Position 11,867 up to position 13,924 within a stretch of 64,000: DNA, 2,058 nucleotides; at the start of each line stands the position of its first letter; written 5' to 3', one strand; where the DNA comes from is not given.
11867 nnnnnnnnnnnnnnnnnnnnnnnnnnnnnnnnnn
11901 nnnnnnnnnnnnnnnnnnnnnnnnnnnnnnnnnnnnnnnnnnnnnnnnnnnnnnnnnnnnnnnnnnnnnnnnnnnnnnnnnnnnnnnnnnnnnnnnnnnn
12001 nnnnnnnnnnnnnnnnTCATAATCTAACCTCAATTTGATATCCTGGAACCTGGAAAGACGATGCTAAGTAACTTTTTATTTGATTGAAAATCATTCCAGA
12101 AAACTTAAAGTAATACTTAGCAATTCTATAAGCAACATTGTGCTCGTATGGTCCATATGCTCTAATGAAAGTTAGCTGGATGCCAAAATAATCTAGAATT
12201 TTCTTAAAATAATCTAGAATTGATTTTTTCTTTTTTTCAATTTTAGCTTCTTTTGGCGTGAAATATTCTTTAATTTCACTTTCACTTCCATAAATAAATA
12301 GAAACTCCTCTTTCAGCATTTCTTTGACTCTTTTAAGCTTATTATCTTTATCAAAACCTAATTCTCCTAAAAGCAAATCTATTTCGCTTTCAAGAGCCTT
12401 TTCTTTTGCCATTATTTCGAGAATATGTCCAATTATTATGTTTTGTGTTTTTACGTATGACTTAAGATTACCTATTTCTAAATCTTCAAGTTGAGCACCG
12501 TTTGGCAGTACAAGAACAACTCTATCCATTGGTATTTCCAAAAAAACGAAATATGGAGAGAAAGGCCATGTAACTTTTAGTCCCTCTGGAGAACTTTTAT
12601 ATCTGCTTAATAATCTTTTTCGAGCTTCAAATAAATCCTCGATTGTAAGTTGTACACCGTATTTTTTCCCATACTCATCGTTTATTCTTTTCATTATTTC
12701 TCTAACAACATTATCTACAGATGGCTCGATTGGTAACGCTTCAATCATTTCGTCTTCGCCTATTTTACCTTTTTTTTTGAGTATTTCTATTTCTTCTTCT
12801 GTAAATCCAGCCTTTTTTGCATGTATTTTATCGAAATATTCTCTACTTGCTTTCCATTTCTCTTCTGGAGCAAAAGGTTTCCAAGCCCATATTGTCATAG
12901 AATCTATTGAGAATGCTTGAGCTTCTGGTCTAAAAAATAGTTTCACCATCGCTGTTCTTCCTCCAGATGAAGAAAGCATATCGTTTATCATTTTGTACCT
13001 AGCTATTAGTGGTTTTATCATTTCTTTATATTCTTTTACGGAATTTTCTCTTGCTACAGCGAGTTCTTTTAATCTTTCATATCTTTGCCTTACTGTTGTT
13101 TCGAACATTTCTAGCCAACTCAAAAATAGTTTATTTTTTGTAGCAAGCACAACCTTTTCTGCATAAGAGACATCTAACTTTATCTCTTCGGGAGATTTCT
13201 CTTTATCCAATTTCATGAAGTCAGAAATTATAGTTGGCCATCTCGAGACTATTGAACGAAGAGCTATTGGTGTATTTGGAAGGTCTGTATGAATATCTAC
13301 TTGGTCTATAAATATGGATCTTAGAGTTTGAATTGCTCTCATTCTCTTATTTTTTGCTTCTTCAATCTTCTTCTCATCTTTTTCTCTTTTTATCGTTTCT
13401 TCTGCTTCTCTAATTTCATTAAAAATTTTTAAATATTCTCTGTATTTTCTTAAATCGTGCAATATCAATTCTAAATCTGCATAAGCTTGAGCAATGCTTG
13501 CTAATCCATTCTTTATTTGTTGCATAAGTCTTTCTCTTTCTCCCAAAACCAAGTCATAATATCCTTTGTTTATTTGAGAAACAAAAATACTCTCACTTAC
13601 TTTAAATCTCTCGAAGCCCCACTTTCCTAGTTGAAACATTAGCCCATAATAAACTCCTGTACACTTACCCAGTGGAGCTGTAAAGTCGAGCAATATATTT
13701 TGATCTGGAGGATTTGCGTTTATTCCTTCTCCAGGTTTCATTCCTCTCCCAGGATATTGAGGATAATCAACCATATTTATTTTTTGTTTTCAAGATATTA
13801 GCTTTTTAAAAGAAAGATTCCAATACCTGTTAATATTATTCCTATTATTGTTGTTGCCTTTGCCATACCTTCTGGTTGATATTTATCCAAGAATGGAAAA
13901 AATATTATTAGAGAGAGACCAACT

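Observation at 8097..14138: Tightly packed six-gene array of uncharacterised proteins ending in two NTase-HEPN fusions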

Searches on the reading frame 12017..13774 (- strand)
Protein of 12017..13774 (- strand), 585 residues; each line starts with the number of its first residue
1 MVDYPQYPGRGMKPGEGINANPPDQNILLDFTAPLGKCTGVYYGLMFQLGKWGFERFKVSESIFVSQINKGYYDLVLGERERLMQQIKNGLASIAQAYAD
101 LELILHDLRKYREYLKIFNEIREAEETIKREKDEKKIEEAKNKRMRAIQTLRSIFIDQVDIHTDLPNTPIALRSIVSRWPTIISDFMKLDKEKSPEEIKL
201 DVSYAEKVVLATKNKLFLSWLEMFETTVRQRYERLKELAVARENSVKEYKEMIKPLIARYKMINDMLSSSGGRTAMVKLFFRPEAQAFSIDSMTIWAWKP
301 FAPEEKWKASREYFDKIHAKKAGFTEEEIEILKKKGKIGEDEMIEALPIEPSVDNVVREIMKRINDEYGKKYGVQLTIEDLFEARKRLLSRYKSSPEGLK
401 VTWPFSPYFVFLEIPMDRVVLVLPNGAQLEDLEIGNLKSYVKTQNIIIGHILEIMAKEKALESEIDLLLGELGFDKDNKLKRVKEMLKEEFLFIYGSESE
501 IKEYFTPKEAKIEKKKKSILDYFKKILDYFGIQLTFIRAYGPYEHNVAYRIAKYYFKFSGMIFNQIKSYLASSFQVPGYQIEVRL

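Call 3: search_protein_families(library=pfam, proteins=[window:12017-13774:-], max_evalue=1)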
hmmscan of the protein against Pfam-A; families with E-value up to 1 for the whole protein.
window:12017-13774:- (585 aa): 2 families
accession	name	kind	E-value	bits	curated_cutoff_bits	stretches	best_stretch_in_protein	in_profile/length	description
PF25642.1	DUF7944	-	0.1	13.6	27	1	77-133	19-75/82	Domain of unknown function (DUF7944)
PF21329.2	CYP38_PsbQ-like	-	0.49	11.4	27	0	94-153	17-78/117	Peptidyl-prolyl cis-trans isomerase CYP38-like, PsbQ-like domain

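Call 4: search_protein_families(library=ncbifam, proteins=[window:12017-13774:-], max_evalue=1)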
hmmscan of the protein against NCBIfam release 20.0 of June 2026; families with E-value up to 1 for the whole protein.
window:12017-13774:- (585 aa): 1 family
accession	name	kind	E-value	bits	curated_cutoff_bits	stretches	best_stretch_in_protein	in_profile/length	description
NF047330.1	MCR_0457_fam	subfamily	0.14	12.8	50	1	77-134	20-77/87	MCR_0457 family protein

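Call 6: search_solved_structures(query=window:12017-13774:-, max_evalue=10, show_alignments=2)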
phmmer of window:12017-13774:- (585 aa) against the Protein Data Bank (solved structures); distinct sequences matched with E-value up to 10: 10.
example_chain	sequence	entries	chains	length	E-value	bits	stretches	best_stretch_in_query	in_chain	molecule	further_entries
9y3p_C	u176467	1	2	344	0.41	12.7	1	329-375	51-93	Translation initiation factor eIF2B subunit beta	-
7trj_D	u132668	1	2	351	0.42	12.7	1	329-375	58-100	Translation initiation factor eIF-2B subunit beta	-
6k71_C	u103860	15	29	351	0.42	12.7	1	329-375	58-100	Translation initiation factor eIF-2B subunit beta | Translation initiation factor eIF2B subunit beta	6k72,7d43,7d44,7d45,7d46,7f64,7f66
12fh_C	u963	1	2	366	0.45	12.6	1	329-375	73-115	Translation initiation factor eIF2B subunit beta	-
7kmf_C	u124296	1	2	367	0.45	12.6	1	329-375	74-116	Translation initiation factor eIF-2B subunit beta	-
6caj_C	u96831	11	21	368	0.46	12.6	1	329-375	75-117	Translation initiation factor eIF-2B subunit beta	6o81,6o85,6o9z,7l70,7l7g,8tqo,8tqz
6ezo_C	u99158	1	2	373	0.46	12.5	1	329-375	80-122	Translation initiation factor eIF-2B subunit beta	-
9b86_A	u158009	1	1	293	0.79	11.8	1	397-491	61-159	Heme-binding protein FetB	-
8k5o_4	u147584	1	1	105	0.91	11.6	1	274-308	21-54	Antenna complex alpha/beta subunit domain-containing protein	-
9y3t_C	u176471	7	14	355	1.2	11.2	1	329-373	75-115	Translation initiation factor eIF2B subunit beta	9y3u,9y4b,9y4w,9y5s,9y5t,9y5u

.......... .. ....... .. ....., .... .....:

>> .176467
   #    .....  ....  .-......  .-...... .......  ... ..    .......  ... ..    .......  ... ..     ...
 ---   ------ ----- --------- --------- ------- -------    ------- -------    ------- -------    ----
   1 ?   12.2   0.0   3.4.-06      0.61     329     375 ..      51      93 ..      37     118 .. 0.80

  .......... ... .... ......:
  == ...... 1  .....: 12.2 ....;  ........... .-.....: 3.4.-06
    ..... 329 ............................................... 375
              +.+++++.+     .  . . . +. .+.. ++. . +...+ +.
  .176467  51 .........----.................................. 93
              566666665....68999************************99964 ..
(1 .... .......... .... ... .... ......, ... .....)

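Call 7: search_protein_families(library=padloc, proteins=[window:12017-13774:-], max_evalue=1)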
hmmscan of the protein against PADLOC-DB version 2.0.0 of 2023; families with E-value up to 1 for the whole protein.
window:12017-13774:- (585 aa): 0 families

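Call 9: find_homologous_proteins(query=window:12017-13774:-)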
Query window:12017-13774:- (585 aa): 332 proteins with E <= 0.001 among 8000 candidates; the best 120 are listed.
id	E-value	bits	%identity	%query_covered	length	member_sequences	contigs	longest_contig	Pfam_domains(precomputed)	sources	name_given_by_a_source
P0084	0.0e+0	1297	100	100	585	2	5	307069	-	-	-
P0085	0.0e+0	1283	99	100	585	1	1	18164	-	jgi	jgi:hypothetical protein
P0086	0.0e+0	1278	98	100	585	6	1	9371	-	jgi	jgi:hypothetical protein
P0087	0.0e+0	1149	97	92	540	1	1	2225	-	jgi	jgi:hypothetical protein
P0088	0.0e+0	1039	79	100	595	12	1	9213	-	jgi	-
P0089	2.5e-297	1005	78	100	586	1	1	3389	-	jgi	jgi:hypothetical protein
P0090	4.3e-296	1001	77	100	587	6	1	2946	-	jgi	jgi:hypothetical protein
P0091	1.3e-293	993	75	100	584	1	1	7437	-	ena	-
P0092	3.2e-293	992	75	100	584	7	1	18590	-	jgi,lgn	jgi:hypothetical protein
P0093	1.0e-292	990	75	100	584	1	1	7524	-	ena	-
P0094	2.1e-290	983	75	100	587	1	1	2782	-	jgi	jgi:hypothetical protein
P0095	6.8e-290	981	74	100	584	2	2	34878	-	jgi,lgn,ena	-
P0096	8.5e-290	981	75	100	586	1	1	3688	-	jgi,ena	-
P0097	5.8e-288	975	74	100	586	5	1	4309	-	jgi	-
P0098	1.1e-286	970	74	100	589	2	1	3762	-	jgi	-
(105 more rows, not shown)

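Call 28: predict_structure(alignment_id=A2)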
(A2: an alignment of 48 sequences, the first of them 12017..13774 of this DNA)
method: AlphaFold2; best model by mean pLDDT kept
length: 585 residues; sequences in the alignment: 48
mean_pLDDT: 77.7   pTM: 0.67
mean pLDDT of the five models: 77.7, 76.2, 72.4, 72.0, 71.0
residues with pLDDT >= 90: 130; 70-90: 310; 50-70: 88; < 50: 57
segments of 3 or more residues with pLDDT < 50: 490-496, 504-521, 523-546, 582-585
pLDDT, mean of each block of 10 residues (from residue 1): 75 74 86 89 92 90 84 86 89 81 82 88 88 86 90 83 56 67 85 86 85 88 88 81 81 84 74 67 80 92 62 79 92 88 89 89 87 85 93 63 85 93 87 90 92 91 72 58 54 43 46 41 45 29 45 79 91 81 43
secondary structure, 60 per line:
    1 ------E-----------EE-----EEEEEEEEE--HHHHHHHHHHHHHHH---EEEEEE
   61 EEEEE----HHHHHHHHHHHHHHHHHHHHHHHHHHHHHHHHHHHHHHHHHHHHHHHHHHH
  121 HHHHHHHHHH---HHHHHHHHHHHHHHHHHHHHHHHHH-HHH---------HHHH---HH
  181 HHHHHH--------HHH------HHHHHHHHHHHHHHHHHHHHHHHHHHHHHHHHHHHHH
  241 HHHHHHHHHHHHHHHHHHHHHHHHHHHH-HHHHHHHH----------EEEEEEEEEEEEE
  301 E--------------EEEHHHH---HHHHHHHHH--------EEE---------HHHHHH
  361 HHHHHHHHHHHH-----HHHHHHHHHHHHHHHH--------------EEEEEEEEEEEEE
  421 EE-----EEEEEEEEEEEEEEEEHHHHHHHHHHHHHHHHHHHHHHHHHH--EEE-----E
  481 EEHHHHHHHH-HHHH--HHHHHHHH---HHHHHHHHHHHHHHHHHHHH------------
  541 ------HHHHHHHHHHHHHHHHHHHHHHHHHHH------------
elements in order: E26-34 H37-51 E55-65 H70-130 H134-158 H172-175 H179-186 H204-268 H270-277 E288-301 E316-318 H319-322 H326-334 E343-345 H355-372 H378-393 E408-422 E428-443 H444-469 E472-474 E480-482 H483-490 H492-495 H498-505 H509-528 H547-573

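Call 31: fold_search(model_id=the predicted structure, library=pdb)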
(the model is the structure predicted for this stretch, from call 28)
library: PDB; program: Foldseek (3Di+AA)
matches with E <= 10: 537; with E <= 0.001: 0
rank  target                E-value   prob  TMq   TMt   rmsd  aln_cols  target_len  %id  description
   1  8bwy_B                2.7e-02  0.60  0.12  0.02  26.0       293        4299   11  In situ outer dynein arm from Chlamydomonas reinhardtii in a pre-power stroke state (released 2023-05-10)
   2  6zyw_B                5.5e-02  0.47  0.12  0.02  26.0       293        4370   11  Outer Dynein Arm-Shulin complex - overall structure (Tetrahymena thermophila) (released 2021-01-20)
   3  5ayh                  7.5e-02  0.80  0.15  0.29  16.6       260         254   12  Structure of the entire dynein stalk region (released 2015-12-16)
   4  8tqe_A                1.4e-01  0.16  0.10  0.03  30.0       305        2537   10  XptA2 wild type (released 2023-09-27)
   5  6ewy                  2.2e-01  0.23  0.09  0.24  23.4       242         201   12  RipA Peptidoglycan hydrolase (Rv1477, Mycobacterium tuberculosis) N-terminal domain (released 2018-05-02)
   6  7v94_A                2.2e-01  0.05  0.08  0.05  28.3       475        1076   10  Cryo-EM structure of the Cas12c2-sgRNA-target DNA ternary complex (released 2022-04-13)
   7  1e25                  2.3e-01  0.06  0.04  0.08  19.5       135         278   17  The high resolution structure of PER-1 class A beta-lactamase (released 2000-11-06)
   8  6d3g_B                2.6e-01  0.07  0.05  0.10  19.5       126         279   15  PER-2 class A extended-spectrum beta-lactamase crystal structure in complex with avibactam at 2.4 Angstrom resolution (released 2019-04-24)
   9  4d2o_A                2.7e-01  0.08  0.05  0.09  18.6       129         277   14  Crystal structure of the class A extended-spectrum beta-lactamase PER- 2 (released 2014-05-21)
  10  2q13                  2.8e-01  0.08  0.09  0.14  37.0       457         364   10  Crystal structure of BAR-PH domain of APPL1 (released 2007-08-14)
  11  4tql_A                3.3e-01  0.25  0.11  0.22  36.3       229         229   14  Computationally designed three helix bundle (released 2014-10-15)
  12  3err_A                3.3e-01  0.08  0.12  0.13  21.3       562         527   10  Microtubule binding domain from mouse cytoplasmic dynein as a fusion with seryl-tRNA synthetase (released 2008-11-25)
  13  9y6s_7G               3.5e-01  0.21  0.11  0.03  20.0       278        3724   11  96-nm repeat of the Leishmania tarentolae doublet microtubule (released 2025-12-17)
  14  8glv_Lc               3.5e-01  0.14  0.11  0.03  23.8       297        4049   14  96-nm repeat unit of doublet microtubules from Chlamydomonas reinhardtii flagella (released 2023-05-31)
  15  7z8f_e                3.5e-01  0.13  0.10  0.02  38.7       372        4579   16  Composite structure of dynein-dynactin-BICDR on microtubules (released 2022-07-27)
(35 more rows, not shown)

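Call 33: find_related_loci(query=A2, collection=genome_contigs, flank=10000)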
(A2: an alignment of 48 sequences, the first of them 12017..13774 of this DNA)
Query A2 (585 aa) in genome_contigs; peptide patterns used: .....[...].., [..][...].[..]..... (x = any residue, [..] = any of these).
208 stretches matched a pattern; 158 encode a relative of the query (tblastn E <= 1e-3); the best 80 are kept; 80 distinct loci.
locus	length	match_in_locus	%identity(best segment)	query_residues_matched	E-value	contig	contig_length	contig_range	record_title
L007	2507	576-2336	74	2-585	0e+0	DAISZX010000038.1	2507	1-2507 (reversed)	MAG TPA_asm: Candidatus Aenigmatarchaeota archaeon isolate CTOTU25731 NODE_3446_length_2507_cov_181.101142, whole genome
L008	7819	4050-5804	73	1-585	0e+0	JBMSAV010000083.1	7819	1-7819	MAG: Candidatus Aenigmatarchaeota archaeon isolate Aenigmarchaeota-OCT-B-r01 Aenigmarchaeota-OCT-B-r01_k141_1009193, who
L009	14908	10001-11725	70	1-583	0e+0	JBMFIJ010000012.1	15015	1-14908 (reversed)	MAG: Candidatus Aenigmatarchaeota archaeon isolate KM4324-20 NODE_12_length_15015_cov_2.237783, whole genome shotgun seq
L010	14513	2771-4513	65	1-581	0e+0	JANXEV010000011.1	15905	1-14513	MAG: Candidatus Aenigmatarchaeota archaeon isolate SKYB92 NODE_11_length_15905_cov_6.369093, whole genome shotgun sequen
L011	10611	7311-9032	63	1-578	0e+0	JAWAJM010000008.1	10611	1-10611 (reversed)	MAG: Candidatus Aenigmatarchaeota archaeon isolate SRBZ-1_201901_bins_22 SRBZ-1_201901_bins_22_scaffold_10, whole genome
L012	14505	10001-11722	61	1-578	0e+0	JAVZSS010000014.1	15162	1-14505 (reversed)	MAG: Candidatus Aenigmatarchaeota archaeon isolate DRTY-8_201705_bins_23 DRTY-8_201705_bins_23_scaffold_14, whole genome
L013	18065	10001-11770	69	1-585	0e+0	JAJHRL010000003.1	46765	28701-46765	MAG: Candidatus Aenigmatarchaeota archaeon isolate Bin S16 scaffold_123_c1, whole genome shotgun sequence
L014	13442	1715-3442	52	2-578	8e-178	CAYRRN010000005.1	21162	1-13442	MAG TPA_asm: uncultured archaeon isolate binchicken_co71_176 genome assembly, contig: NODE_1065_length_21162_cov_5.50632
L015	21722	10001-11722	62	1-578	0e+0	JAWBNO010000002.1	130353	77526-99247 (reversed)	MAG: Candidatus Aenigmatarchaeota archaeon isolate GXS_202101_bins_79 GXS_202101_bins_79_scaffold_2, whole genome shotgu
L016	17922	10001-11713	50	2-578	2e-165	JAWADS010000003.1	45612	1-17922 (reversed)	MAG: Candidatus Aenigmatarchaeota archaeon isolate QQ_201808_bins_23 QQ_201808_bins_23_scaffold_3, whole genome shotgun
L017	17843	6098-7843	49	1-581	6e-163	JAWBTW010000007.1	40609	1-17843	MAG: Candidatus Aenigmatarchaeota archaeon isolate JZ-1_201709_bins_53 JZ-1_201709_bins_53_scaffold_7, whole genome shot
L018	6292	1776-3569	48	1-581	2e-163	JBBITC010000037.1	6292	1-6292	MAG: Candidatus Aenigmatarchaeota archaeon isolate STF170223_bin_388 NODE_3296_length_6292_cov_4.517076, whole genome sh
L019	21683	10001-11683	47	1-577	1e-158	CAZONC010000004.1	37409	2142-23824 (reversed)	MAG TPA_asm: uncultured archaeon isolate SRP104967_co1_72 genome assembly, contig: NODE_341_length_37409_cov_13.798763,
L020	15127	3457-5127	48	15-578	2e-150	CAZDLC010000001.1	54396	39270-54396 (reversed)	MAG TPA_asm: uncultured archaeon isolate SRP104967_co2_24 genome assembly, contig: NODE_347_length_54396_cov_14.007821,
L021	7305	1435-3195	48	1-581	1e-150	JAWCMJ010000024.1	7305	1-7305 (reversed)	MAG: Candidatus Aenigmatarchaeota archaeon isolate JZ-2_201705_bins_275 JZ-2_201705_bins_275_scaffold_24, whole genome s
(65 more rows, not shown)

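Call 48: fold_search(model_id=the predicted structure, library=viral)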
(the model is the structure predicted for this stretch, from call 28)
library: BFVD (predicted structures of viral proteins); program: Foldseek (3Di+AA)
matches with E <= 10: 547; with E <= 0.001: 0
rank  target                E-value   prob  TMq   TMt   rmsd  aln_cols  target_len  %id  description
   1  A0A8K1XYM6            5.9e-03  0.30  0.11  0.12  22.8       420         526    9  (no name in the UniProt tables at hand)
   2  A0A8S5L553            1.2e-02  0.09  0.06  0.07  25.7       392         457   10  Maturation protein (Fragment) [ssRNA phage SRR7976301_11]
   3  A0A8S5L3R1            2.6e-02  0.16  0.09  0.10  23.3       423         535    9  Maturation protein [ssRNA phage SRR5466725_8]
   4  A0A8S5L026            5.1e-02  0.09  0.09  0.11  24.7       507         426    8  Maturation protein [ssRNA phage SRR5467139_2]
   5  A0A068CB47            6.9e-02  0.08  0.08  0.05  50.8       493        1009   12  Recombination exonuclease [Listeria phage LMTA-57]
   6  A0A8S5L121            7.3e-02  0.09  0.08  0.11  29.2       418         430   10  Maturation protein [ssRNA phage SRR7976310_5]
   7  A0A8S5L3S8            7.3e-02  0.08  0.10  0.14  25.5       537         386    8  Maturation protein [ssRNA phage SRR5208570_4]
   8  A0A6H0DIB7            8.1e-02  0.06  0.08  0.09  25.6       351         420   11  A2 maturation protein [Ellsworth virus]
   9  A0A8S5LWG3            8.9e-02  0.15  0.12  0.14  23.4       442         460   11  Internal head protein [Myoviridae sp. cto1k8]
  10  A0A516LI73            9.4e-02  0.09  0.07  0.11  30.6       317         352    9  (no name in the UniProt tables at hand)
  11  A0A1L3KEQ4            9.9e-02  0.14  0.14  0.13  34.8       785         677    7  (no name in the UniProt tables at hand)
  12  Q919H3                9.9e-02  0.09  0.12  0.12  30.4       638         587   11  CUN104 putative Ld130 envelope fusion protein, similar to AcMNPV ORF23 [Culex nigripalpus nucleopolyhedrovirus (isolate Florida/1997)]
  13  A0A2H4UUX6            1.2e-01  0.06  0.10  0.09  35.7       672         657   12  Cas12f1-like TNB domain-containing protein [Bodo saltans virus]
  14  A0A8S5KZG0            1.3e-01  0.08  0.08  0.10  21.3       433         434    9  Maturation protein [ssRNA phage SRR5466338_3]
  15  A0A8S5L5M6            1.5e-01  0.06  0.08  0.10  22.0       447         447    8  Maturation protein [ssRNA phage SRR6960549_4]
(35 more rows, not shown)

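Call 82: search_solved_structures(query=A2, max_evalue=10, show_alignments=2)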
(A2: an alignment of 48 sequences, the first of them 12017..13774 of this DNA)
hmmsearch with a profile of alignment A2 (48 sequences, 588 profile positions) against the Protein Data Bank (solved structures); distinct sequences matched with E-value up to 10: 2.
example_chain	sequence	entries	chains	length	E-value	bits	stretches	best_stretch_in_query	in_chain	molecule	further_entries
9e71_BW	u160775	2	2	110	0.0041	19.2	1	496-558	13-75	SSU ribosomal protein S25E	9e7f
8k5o_4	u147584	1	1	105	2.6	9.9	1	274-313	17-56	Antenna complex alpha/beta subunit domain-containing protein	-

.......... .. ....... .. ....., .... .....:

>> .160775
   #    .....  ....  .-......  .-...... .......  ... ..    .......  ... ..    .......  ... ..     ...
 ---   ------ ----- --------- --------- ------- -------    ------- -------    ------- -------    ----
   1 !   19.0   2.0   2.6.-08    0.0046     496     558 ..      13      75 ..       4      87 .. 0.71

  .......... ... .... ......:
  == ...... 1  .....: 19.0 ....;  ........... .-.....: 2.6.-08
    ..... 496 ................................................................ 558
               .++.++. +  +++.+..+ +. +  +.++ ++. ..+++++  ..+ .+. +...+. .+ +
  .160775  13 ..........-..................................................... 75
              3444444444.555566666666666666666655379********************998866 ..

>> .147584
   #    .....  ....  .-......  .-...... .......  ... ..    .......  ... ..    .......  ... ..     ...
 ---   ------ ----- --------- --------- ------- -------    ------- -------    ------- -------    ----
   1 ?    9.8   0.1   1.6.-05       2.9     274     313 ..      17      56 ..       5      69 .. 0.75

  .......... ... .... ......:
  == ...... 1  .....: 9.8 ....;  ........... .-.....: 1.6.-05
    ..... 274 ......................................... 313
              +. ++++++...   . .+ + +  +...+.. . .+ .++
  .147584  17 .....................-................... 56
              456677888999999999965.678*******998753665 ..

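Call 100: search_protein_families(library=phrogs, proteins=[window:12017-13774:-], max_evalue=0.1)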
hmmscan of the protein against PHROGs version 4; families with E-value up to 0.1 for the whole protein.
window:12017-13774:- (585 aa): 0 families
